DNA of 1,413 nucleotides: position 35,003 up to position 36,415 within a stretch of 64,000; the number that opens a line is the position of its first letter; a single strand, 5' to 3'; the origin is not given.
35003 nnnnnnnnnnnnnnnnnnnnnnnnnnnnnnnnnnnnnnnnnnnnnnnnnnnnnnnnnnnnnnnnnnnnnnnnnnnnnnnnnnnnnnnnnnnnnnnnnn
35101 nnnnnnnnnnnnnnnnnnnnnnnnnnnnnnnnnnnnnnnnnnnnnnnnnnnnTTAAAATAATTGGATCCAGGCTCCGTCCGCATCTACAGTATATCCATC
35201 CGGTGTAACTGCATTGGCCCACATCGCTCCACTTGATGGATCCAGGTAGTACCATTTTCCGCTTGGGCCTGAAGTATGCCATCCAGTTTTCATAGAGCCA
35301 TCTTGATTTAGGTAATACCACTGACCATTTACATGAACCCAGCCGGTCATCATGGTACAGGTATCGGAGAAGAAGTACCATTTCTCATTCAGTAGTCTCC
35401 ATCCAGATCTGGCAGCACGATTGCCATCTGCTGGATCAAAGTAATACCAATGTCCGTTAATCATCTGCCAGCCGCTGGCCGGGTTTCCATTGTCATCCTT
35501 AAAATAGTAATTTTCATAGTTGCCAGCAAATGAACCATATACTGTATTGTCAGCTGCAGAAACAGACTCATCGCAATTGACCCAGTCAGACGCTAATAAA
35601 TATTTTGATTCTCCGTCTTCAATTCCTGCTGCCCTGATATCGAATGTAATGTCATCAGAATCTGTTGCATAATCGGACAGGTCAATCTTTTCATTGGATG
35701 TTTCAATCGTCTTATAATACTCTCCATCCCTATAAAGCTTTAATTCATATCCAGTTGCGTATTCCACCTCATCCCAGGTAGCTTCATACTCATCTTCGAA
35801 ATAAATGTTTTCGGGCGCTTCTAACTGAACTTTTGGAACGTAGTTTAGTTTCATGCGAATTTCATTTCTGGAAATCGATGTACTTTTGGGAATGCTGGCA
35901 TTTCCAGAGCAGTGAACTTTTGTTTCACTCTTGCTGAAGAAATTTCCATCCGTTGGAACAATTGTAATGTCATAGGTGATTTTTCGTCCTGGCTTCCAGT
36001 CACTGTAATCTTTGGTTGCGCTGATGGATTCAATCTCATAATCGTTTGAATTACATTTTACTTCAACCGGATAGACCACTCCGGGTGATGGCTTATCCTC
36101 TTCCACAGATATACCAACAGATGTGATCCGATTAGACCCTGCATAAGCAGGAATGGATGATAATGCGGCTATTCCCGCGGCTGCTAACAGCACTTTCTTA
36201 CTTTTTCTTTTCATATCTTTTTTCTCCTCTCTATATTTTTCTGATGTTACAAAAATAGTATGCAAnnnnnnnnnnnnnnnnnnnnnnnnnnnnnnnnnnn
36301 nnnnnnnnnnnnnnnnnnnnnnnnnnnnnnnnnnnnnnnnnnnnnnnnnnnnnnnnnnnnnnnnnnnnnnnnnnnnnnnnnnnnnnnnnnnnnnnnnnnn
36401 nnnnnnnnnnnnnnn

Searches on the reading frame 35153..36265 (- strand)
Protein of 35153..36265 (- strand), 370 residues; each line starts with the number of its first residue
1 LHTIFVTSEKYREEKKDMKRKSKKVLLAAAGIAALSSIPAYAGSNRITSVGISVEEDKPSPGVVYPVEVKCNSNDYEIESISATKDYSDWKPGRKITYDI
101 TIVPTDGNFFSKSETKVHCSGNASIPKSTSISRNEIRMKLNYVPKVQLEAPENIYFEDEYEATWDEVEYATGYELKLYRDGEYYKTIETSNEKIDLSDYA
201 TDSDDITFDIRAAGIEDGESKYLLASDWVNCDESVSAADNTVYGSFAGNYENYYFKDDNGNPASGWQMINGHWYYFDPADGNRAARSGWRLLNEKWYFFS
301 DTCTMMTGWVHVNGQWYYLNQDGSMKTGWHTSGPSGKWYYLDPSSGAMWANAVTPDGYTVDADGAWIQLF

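Call 24: search_protein_families(library=pfam, proteins=[window:35153-36265:-])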
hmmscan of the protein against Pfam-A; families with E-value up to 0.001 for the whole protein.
window:35153-36265:- (370 aa): 3 families
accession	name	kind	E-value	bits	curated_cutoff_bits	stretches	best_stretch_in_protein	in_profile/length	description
PF19127.6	Choline_bind_3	-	8.9e-27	93.2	27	2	307-351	2-45/47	Choline-binding repeat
PF01473.26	Choline_bind_1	-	4.2e-18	65.1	20.5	2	307-325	1-19/19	Putative cell wall binding repeat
PF19085.6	Choline_bind_2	-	9.7e-07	29.4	27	1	336-366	9-38/38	Choline-binding repeat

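Call 25: search_protein_families(library=phrogs, proteins=[window:35153-36265:-])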
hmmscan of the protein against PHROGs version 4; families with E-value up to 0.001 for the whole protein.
window:35153-36265:- (370 aa): 8 families
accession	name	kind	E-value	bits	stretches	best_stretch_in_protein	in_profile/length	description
phrog_7854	-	lysis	1.8e-28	101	1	253-366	101-208/304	endolysin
phrog_6745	-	lysis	1.1e-19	71.6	1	190-358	251-386/396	endolysin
phrog_31359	-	unknown function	2.6e-13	51.1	1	251-365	41-146/260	-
phrog_35892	-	unknown function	4.2e-12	45.5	2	306-366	1124-1180/1181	-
phrog_38078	-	unknown function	8.2e-10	39.4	1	283-365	293-381/423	-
phrog_37818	-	unknown function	4.6e-08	34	1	286-364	55-128/287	-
phrog_31079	-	unknown function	1.3e-07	32.7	1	241-365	43-157/159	-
phrog_1110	-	lysis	1.1e-06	29.2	1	289-354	204-267/301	endolysin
